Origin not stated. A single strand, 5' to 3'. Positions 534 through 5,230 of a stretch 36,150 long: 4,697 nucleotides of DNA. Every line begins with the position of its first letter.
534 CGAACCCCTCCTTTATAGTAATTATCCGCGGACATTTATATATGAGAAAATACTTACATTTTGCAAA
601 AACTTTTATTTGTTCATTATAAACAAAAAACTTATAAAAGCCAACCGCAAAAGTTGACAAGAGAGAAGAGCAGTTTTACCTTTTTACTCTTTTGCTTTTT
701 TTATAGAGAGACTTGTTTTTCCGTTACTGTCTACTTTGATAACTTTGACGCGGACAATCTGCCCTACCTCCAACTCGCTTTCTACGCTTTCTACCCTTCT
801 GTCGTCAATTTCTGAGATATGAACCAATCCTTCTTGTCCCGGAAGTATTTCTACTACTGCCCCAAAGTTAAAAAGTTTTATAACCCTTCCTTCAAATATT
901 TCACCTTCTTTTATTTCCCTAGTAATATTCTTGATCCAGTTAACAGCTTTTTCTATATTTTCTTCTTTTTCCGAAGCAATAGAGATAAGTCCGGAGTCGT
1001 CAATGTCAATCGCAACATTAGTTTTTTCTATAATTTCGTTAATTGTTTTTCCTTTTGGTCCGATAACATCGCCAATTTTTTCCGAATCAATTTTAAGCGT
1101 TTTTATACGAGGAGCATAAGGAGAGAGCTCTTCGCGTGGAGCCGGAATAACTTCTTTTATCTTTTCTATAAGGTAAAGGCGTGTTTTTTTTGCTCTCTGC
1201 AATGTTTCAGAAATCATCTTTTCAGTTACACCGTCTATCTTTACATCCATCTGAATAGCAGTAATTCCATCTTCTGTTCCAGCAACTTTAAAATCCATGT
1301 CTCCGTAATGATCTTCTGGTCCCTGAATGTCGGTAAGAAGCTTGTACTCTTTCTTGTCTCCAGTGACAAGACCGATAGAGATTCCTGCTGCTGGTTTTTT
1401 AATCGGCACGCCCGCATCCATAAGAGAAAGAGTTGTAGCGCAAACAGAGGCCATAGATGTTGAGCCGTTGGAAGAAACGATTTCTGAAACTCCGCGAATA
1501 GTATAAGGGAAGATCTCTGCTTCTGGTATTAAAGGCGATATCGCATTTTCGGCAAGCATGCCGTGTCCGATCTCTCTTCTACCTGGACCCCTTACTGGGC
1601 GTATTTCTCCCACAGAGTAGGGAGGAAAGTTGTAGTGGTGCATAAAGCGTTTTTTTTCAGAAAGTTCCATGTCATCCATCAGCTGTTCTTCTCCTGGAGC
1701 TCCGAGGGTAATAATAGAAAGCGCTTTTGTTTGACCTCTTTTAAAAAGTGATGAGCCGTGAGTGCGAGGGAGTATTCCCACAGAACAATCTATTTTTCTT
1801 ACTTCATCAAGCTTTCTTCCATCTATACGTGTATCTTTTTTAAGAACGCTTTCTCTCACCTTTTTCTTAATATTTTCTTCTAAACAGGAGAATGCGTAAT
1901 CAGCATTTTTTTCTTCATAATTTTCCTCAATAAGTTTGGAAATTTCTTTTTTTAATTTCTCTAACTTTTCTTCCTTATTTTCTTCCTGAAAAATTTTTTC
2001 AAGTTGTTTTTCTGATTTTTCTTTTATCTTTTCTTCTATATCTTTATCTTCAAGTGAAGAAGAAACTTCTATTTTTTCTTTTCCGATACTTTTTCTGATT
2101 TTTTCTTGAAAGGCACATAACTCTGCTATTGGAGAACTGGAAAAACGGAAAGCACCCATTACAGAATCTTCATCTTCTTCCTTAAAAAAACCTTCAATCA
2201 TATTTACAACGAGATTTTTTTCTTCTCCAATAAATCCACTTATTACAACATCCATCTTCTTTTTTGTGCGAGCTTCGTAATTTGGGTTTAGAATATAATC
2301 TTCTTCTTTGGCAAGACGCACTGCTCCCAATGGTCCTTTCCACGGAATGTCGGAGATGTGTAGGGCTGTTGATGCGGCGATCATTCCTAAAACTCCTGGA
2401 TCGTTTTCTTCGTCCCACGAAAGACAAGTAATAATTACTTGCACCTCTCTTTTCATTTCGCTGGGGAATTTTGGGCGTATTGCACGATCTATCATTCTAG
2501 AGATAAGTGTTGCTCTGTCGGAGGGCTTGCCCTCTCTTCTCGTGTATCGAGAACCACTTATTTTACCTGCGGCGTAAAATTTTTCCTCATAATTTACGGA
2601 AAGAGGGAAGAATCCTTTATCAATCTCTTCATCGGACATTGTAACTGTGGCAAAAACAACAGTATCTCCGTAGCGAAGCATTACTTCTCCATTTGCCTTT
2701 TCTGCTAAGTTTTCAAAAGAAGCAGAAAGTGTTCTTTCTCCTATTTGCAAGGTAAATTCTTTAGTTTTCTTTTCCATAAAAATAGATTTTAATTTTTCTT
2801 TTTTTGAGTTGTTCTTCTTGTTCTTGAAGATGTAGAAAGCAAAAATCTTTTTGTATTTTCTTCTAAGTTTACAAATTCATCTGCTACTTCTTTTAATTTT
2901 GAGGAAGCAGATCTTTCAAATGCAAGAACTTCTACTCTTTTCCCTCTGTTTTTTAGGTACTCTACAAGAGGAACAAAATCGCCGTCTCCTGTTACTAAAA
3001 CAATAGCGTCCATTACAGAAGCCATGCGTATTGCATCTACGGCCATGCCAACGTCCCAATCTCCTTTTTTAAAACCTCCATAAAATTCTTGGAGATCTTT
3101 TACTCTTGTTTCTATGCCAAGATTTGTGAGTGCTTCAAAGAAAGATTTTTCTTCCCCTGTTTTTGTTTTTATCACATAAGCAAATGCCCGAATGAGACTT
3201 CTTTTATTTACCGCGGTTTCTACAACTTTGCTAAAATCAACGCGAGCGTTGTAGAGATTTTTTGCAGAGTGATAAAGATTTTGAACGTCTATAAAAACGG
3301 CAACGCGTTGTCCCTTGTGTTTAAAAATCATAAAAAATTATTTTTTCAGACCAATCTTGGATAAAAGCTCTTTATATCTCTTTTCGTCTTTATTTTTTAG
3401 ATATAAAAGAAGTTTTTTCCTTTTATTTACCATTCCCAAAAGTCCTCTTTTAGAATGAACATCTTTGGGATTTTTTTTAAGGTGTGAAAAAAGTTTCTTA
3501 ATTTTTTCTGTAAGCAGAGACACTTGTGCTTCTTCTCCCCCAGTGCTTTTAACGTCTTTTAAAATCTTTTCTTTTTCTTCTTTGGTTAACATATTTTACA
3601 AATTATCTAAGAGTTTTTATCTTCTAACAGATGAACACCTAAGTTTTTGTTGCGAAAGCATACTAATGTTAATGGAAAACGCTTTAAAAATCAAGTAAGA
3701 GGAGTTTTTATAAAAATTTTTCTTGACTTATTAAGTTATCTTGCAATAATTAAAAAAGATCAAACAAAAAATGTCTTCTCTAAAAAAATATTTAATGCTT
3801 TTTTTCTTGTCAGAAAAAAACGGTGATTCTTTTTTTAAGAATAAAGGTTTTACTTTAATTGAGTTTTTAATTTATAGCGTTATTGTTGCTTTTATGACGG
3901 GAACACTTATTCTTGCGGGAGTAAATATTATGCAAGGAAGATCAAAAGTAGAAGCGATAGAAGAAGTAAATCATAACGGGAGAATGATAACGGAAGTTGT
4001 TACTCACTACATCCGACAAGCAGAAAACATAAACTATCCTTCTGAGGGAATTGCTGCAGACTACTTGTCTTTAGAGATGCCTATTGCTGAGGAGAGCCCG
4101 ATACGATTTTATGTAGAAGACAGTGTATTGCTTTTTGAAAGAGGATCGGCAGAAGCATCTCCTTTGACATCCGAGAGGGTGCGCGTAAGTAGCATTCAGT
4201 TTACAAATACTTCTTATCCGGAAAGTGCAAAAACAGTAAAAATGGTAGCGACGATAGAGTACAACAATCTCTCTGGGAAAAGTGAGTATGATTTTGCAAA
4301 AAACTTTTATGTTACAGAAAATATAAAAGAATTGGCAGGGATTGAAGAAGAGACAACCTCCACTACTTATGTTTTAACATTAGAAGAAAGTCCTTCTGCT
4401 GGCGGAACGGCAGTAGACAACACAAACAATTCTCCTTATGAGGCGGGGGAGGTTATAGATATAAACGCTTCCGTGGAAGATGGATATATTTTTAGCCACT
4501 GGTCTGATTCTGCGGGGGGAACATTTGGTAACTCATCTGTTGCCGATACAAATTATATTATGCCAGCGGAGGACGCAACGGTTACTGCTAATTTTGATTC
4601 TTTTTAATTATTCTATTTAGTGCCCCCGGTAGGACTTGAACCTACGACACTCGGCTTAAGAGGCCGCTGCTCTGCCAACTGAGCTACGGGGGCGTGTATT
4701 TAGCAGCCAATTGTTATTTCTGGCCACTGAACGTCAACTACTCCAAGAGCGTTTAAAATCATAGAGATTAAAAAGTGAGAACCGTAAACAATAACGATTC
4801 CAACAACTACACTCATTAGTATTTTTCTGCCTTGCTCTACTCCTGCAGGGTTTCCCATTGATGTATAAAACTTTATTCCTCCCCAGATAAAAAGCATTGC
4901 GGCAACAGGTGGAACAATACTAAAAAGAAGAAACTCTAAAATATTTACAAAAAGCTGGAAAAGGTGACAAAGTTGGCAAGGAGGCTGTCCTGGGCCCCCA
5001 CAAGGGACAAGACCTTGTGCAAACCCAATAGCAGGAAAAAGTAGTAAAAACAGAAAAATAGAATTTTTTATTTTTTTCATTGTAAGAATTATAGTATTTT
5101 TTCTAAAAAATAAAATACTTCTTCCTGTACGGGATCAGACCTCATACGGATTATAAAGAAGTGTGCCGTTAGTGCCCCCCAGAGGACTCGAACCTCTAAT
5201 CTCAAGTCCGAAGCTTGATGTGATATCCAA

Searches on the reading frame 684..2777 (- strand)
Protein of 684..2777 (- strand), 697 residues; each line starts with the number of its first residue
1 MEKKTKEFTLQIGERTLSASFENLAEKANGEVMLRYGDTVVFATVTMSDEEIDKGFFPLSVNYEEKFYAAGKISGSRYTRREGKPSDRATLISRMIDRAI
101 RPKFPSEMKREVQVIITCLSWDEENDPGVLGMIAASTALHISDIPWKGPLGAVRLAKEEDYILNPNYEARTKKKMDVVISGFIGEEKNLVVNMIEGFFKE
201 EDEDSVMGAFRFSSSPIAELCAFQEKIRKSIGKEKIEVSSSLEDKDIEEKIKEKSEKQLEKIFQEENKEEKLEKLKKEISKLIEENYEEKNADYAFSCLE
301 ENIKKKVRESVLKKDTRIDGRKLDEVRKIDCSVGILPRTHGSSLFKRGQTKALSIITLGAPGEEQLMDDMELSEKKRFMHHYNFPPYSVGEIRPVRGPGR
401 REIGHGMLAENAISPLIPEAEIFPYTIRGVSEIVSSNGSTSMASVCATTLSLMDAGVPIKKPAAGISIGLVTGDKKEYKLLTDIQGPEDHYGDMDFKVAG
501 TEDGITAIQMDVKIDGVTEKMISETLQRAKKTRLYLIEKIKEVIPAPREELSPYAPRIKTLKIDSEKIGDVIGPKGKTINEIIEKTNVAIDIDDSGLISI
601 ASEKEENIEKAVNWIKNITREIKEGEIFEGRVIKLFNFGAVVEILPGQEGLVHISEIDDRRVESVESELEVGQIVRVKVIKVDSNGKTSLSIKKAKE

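Call 53: search_protein_families(library=pfam, proteins=[window:684-2777:-], max_evalue=0.00001)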
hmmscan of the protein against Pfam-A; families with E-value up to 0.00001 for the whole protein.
window:684-2777:- (697 aa): 6 families
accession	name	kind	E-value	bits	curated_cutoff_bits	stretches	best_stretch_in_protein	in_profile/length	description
PF01138.27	RNase_PH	-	3.5e-57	192.8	25.5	2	15-145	3-130/130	3' exoribonuclease family, domain 1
PF00575.29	S1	-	4e-19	69.2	22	1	622-693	2-74/74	S1 RNA binding domain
PF00013.35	KH_1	-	3.6e-12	46.3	21.5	1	560-616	3-65/66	KH domain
PF23459.1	S1_RRP5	-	9.4e-08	32.9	27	1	622-688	1-66/72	RRP5 S1 domain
PF03725.20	RNase_PH_C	-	1.4e-07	31.8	20.8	0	462-531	2-66/67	3' exoribonuclease family, domain 2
PF03726.19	PNPase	-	1.8e-06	28.8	24.6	1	247-322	2-81/81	Polyribonucleotide nucleotidyltransferase, RNA binding domain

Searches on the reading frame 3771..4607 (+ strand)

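Call 53: search_protein_families(library=pfam, proteins=[window:3771-4607:+], max_evalue=0.00001)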
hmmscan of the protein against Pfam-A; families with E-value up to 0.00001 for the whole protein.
window:3771-4607:+ (278 aa): 1 family
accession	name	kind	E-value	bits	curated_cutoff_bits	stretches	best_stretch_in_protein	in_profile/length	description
PF18998.6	Flg_new_2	-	2.2e-14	53.6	23.6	1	203-276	2-70/73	Divergent InlB B-repeat domain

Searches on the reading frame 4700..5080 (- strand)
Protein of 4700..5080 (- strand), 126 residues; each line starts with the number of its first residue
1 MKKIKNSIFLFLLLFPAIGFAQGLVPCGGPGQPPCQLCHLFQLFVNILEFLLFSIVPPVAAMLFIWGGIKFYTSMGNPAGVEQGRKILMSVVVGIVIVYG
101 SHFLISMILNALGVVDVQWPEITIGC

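Call 54: search_protein_families(library=pfam, proteins=[window:4700-5080:-], max_evalue=0.00001)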
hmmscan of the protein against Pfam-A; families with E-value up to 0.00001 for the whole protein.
window:4700-5080:- (126 aa): 1 family
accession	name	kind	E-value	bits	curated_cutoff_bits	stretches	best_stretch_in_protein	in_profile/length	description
PF18895.5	T4SS_pilin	-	2e-07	31.4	26.6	1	51-108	15-67/71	Type IV secretion system pilin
